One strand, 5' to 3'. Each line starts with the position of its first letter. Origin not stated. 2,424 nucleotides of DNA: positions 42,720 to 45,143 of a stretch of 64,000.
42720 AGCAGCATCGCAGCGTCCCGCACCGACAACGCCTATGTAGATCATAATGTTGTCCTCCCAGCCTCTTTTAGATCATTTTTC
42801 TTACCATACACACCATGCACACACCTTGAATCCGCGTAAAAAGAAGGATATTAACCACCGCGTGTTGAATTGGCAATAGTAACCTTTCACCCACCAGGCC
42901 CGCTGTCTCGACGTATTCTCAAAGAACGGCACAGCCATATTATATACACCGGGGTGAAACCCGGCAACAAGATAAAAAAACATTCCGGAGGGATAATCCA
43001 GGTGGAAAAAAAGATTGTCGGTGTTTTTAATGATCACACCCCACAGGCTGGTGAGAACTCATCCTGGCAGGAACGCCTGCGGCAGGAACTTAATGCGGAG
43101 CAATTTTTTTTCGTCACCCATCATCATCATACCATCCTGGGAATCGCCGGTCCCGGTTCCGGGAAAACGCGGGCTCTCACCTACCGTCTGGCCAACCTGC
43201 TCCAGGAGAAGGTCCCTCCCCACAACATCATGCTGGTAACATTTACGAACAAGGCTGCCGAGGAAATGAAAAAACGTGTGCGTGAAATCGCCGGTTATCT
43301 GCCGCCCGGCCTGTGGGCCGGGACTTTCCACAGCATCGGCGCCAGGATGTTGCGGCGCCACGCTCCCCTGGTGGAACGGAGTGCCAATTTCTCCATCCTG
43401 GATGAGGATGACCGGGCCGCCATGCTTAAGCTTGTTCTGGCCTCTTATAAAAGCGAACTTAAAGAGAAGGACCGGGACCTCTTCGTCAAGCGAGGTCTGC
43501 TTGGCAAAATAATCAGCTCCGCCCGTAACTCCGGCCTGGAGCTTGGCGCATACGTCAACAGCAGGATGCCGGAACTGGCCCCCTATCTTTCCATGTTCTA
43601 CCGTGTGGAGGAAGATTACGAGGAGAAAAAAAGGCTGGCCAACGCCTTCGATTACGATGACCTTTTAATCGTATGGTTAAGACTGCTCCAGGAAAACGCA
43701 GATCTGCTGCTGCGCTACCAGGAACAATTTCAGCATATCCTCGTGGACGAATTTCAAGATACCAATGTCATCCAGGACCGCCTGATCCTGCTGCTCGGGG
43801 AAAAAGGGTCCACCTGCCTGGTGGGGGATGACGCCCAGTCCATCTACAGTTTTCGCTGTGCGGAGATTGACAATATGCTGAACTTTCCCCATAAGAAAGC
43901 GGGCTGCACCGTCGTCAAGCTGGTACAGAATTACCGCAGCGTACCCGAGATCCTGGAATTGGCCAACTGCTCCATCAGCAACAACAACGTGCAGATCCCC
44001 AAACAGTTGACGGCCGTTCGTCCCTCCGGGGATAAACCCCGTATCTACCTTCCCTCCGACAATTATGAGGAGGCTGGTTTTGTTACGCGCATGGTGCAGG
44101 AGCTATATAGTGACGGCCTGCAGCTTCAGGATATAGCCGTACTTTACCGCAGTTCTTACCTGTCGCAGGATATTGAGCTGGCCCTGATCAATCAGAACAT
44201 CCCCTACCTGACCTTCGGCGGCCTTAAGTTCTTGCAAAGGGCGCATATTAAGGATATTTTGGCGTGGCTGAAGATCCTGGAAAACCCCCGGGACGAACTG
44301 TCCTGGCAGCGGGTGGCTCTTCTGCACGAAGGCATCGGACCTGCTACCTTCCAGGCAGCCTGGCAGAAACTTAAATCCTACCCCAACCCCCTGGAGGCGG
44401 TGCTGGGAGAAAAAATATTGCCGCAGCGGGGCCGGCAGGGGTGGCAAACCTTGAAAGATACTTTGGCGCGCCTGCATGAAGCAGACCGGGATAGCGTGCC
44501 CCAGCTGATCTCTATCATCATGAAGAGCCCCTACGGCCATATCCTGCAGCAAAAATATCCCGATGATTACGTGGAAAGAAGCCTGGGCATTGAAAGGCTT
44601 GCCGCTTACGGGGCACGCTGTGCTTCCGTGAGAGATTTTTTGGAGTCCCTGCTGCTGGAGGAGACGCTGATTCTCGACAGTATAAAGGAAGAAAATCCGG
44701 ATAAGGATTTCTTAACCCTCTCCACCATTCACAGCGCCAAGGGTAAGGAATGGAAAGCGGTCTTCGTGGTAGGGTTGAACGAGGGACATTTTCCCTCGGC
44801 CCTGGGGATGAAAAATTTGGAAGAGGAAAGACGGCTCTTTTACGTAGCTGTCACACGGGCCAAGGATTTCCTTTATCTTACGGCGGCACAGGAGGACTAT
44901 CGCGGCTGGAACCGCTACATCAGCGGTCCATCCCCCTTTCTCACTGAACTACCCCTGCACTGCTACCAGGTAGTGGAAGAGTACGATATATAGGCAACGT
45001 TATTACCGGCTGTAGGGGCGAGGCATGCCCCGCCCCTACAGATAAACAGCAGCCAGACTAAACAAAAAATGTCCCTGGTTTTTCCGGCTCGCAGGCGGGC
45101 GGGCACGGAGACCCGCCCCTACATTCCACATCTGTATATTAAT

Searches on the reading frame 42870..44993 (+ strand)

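Call 41: search_protein_families(library=pfam, proteins=[window:42870-44993:+], max_evalue=0.01)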
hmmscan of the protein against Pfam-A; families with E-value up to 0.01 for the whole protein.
window:42870-44993:+ (707 aa): 7 families
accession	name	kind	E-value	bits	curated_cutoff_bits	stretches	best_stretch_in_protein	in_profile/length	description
PF00580.27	UvrD-helicase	-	1.5e-70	238.4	23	1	74-342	1-269/271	UvrD/REP helicase N-terminal domain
PF13361.12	UvrD_C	-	4.5e-56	191.2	25.6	2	349-501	1-154/350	UvrD-like helicase C-terminal domain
PF13245.12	AAA_19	-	4.9e-19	69.3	25.1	1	85-329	10-134/134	AAA domain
PF13538.12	UvrD_C_2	-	3.5e-11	43.2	27.4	1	615-670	2-51/52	UvrD-like helicase C-terminal domain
PF13087.12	AAA_12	-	4.5e-07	30.1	27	0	600-671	124-191/195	AAA domain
PF01443.25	Viral_helicase1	-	4.3e-05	23.9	21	0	615-669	177-225/228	Viral superfamily 1 RNA helicase core domain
PF13604.12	AAA_30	-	0.0089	16.2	27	0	83-137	15-66/191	AAA domain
